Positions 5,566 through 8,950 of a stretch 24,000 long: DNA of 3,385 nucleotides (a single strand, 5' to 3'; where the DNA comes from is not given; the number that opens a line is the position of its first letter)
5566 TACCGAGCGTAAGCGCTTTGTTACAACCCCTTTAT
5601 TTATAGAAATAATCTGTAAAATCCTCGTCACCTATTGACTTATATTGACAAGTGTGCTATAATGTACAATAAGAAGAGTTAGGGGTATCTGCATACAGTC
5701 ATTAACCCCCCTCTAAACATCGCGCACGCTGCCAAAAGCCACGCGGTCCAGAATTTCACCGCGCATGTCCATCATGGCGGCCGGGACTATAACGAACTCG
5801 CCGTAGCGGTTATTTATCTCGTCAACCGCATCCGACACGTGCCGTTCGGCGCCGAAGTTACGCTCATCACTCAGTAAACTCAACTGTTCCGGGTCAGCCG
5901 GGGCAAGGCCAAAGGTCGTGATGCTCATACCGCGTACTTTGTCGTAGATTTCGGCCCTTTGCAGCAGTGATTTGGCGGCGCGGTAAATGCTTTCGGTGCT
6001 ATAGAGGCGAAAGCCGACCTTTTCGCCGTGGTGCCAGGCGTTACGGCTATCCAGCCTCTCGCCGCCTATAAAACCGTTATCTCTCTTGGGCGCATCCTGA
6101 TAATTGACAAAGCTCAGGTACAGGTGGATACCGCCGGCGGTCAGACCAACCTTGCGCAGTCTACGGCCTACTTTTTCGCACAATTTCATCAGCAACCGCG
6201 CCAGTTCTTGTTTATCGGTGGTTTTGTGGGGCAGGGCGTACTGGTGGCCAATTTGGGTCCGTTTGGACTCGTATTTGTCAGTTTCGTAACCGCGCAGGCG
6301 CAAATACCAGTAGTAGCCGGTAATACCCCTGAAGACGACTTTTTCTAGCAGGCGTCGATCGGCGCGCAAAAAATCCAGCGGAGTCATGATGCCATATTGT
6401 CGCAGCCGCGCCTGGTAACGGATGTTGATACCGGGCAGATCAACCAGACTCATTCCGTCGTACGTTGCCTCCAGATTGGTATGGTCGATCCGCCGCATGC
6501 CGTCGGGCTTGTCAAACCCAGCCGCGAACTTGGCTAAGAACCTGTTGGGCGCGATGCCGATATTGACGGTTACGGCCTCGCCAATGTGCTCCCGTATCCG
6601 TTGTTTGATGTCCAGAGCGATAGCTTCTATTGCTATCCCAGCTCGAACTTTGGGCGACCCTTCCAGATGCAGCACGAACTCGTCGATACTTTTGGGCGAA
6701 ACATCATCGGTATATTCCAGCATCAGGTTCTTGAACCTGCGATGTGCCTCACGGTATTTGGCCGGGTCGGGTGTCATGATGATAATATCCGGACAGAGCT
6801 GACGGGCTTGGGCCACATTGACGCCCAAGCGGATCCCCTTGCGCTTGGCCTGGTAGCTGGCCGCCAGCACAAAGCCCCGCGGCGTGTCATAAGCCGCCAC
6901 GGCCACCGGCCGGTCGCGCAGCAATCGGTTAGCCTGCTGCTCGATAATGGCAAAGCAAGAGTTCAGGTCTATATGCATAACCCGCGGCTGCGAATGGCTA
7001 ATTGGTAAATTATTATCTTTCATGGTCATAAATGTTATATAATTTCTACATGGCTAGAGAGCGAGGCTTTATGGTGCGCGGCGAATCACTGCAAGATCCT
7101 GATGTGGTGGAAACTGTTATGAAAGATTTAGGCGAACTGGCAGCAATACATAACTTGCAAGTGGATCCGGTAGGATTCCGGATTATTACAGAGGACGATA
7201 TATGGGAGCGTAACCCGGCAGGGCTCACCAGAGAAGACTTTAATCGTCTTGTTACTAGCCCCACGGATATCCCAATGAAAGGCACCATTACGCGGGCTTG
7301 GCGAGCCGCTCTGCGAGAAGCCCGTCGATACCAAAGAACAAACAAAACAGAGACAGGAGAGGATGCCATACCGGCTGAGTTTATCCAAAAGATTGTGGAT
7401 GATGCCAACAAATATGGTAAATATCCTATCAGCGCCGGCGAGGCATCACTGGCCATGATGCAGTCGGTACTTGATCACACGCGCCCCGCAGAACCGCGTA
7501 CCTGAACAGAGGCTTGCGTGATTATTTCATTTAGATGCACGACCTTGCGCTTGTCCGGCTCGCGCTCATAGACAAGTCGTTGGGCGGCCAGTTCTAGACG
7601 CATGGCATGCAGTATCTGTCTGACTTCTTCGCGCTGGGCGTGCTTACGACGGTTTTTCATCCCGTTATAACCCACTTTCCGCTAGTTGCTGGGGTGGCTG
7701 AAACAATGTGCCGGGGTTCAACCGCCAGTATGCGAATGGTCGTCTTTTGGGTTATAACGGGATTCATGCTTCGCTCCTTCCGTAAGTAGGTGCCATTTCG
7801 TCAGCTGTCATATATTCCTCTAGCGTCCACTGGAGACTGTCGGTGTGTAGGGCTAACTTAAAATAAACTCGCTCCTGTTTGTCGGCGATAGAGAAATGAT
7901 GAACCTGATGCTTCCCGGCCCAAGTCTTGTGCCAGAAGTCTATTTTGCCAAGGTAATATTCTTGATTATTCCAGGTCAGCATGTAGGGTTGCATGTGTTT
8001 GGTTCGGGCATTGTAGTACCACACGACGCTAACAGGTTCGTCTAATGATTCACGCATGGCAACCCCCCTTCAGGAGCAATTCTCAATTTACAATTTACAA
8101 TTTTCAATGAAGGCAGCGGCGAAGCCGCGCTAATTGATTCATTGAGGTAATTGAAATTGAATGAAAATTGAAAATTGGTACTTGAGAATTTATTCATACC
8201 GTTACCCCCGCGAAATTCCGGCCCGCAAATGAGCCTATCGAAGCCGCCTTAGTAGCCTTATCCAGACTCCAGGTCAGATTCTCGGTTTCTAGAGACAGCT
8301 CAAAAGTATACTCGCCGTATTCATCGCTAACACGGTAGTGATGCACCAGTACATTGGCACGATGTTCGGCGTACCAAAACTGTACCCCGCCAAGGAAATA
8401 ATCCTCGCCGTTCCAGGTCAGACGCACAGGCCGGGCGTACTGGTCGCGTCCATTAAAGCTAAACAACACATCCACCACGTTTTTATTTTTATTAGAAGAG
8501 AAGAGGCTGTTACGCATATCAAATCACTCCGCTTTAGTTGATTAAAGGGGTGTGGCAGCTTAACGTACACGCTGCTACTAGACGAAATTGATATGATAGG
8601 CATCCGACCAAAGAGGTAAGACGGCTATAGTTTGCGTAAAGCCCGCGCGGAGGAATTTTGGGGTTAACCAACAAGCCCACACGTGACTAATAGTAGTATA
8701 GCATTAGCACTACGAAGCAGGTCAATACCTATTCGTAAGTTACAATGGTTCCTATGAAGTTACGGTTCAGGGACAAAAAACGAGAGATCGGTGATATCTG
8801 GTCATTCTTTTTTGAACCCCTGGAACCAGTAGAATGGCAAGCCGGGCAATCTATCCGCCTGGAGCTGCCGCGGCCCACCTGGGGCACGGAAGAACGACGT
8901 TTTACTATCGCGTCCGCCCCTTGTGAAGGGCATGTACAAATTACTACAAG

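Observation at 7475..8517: Tandem paralogous ~100-aa proteins plus a small basic ORF beside a Y-family polymerase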

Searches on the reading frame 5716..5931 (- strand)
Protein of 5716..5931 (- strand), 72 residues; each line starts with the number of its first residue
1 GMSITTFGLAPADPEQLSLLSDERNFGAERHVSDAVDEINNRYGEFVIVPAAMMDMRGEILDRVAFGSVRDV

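Call 54: search_protein_families(library=pfam, proteins=[window:5716-5931:-], max_evalue=10)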
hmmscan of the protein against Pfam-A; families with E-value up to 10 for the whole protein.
seq(72 aa): 2 families
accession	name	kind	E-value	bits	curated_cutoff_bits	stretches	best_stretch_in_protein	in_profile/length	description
PF00982.27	Glyco_transf_20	-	0.06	12.5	32.5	1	28-72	330-374/473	Glycosyltransferase family 20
PF13438.11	DUF4113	-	0.1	13.1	24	1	32-52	3-23/51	Domain of unknown function (DUF4113)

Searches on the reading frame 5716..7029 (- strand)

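Call 3: search_protein_families(library=pfam, proteins=[window:5716-7029:-], max_evalue=1)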
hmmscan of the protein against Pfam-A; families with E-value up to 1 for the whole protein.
window:5716-7029:- (438 aa): 2 families
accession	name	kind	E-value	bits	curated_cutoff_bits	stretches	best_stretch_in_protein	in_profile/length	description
PF00817.25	IMS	-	3.3e-33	115.1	23.2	1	20-170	1-147/148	impB/mucB/samB family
PF11799.13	IMS_C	-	4.1e-16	59.8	20.7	1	257-385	1-109/109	impB/mucB/samB family C-terminal domain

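Call 7: search_protein_families(library=ncbifam, proteins=[window:5716-7029:-], max_evalue=1)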
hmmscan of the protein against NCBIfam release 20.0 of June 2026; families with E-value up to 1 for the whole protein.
window:5716-7029:- (438 aa): 10 families
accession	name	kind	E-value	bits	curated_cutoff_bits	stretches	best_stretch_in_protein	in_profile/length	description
NF002848.0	PRK03103.1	subfamily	3.4e-56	190.5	381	1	16-428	5-400/410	DNA polymerase IV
NF002492.0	PRK01810.1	equivalog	1.7e-52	178.5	399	2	17-311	12-304/412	DNA polymerase IV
NF003015.0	PRK03858.1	subfamily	5.3e-52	177.2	367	2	14-313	6-297/399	DNA polymerase IV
NF002677.0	PRK02406.1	equivalog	1.3e-50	172.5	256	1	14-312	5-301/357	DNA polymerase IV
NF002751.0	PRK02794.1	equivalog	6.2e-48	163.7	371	1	16-419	39-417/425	DNA polymerase IV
NF010731.0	PRK14133.1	equivalog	3.7e-43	148.1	362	1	16-311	4-291/352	DNA polymerase IV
NF002882.0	PRK03348.1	equivalog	1.5e-36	126.2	389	1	13-303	3-291/461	DNA polymerase IV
NF002292.0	PRK01216.1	equivalog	6.2e-32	111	339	1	17-293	3-278/351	DNA polymerase IV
NF002883.0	PRK03352.1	equivalog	4.7e-28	98.4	330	1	16-292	6-278/347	DNA polymerase IV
NF002955.0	PRK03609.1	subfamily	2e-13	50.1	431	1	19-231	4-217/422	translesion error-prone DNA polymerase V subunit UmuC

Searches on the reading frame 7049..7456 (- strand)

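Call 3: search_protein_families(library=pfam, proteins=[window:7049-7456:-], max_evalue=1)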
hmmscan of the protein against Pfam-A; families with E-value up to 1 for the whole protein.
window:7049-7456:- (136 aa): 2 families
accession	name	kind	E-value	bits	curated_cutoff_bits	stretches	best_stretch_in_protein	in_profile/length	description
PF20176.3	DUF6541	-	0.0094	14.7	29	1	14-74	398-458/646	Family of unknown function (DUF6541)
PF10745.14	DUF2530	-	0.18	12.5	25.5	1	20-55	39-74/77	Protein of unknown function (DUF2530)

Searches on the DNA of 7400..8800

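Call 68: search_rna_families(source=window, start=7400, end=8800, threshold=evalue, max_evalue=1)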
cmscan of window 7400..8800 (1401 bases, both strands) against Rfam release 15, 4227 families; matches with E-value up to 1: 0.
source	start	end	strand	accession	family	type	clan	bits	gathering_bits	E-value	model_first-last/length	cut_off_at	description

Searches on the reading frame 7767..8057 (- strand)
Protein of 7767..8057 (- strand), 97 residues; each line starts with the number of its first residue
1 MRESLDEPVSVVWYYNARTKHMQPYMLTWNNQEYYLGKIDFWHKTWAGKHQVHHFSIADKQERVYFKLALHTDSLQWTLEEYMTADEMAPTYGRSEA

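Call 3: search_protein_families(library=pfam, proteins=[window:7767-8057:-], max_evalue=1)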
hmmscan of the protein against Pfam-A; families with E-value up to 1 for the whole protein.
window:7767-8057:- (97 aa): 1 family
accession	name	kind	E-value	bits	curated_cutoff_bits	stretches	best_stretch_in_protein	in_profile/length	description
PF18104.7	Tudor_2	-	0.34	11.2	31.4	0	29-39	8-18/35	Jumonji domain-containing protein 2A Tudor domain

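Call 7: search_protein_families(library=ncbifam, proteins=[window:7767-8057:-], max_evalue=1)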
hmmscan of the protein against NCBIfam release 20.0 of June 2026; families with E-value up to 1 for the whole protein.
window:7767-8057:- (97 aa): 0 families

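Call 9: find_homologous_proteins(query=window:7767-8057:-, max_evalue=0.01)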
Query window:7767-8057:- (97 aa): 126 proteins with E <= 0.01 among 126 candidates; the best 120 are listed.
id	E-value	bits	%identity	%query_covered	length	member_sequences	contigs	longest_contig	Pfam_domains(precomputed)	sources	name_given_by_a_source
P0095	4.8e-62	224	100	100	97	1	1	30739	-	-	-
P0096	2.2e-49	183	80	100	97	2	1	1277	-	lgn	-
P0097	5.0e-49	182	82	98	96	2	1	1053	-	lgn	-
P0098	8.4e-49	182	78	100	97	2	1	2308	-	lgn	-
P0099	1.2e-48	181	78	100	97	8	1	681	-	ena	-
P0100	2.2e-48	180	77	98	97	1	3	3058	-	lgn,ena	-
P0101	3.3e-48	180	80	98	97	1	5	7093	-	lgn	-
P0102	3.1e-47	177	77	100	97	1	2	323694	-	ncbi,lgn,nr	ncbi:hypothetical protein H0V99_03145 [Candidatus Saccharibacteria bacterium]|nr:hypothetical protei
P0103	1.2e-46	175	77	98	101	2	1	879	-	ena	-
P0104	1.2e-46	175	75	100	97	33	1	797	-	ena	-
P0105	2.5e-46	174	77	97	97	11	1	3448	-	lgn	-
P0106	8.2e-46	172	76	100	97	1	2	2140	-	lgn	-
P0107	8.4e-46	172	76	98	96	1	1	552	-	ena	-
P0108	8.6e-46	172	72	100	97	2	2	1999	-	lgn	-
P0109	2.1e-45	171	75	100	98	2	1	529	-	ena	-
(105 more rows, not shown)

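Call 75: search_protein_families(library=phrogs, proteins=[window:7767-8057:-], max_evalue=0.1)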
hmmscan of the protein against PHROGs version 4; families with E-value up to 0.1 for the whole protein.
window:7767-8057:- (97 aa): 0 families

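Call 89: search_protein_families(library=padloc, proteins=[window:7767-8057:-], max_evalue=0.1)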
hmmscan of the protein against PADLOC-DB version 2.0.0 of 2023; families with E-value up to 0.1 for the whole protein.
window:7767-8057:- (97 aa): 0 families
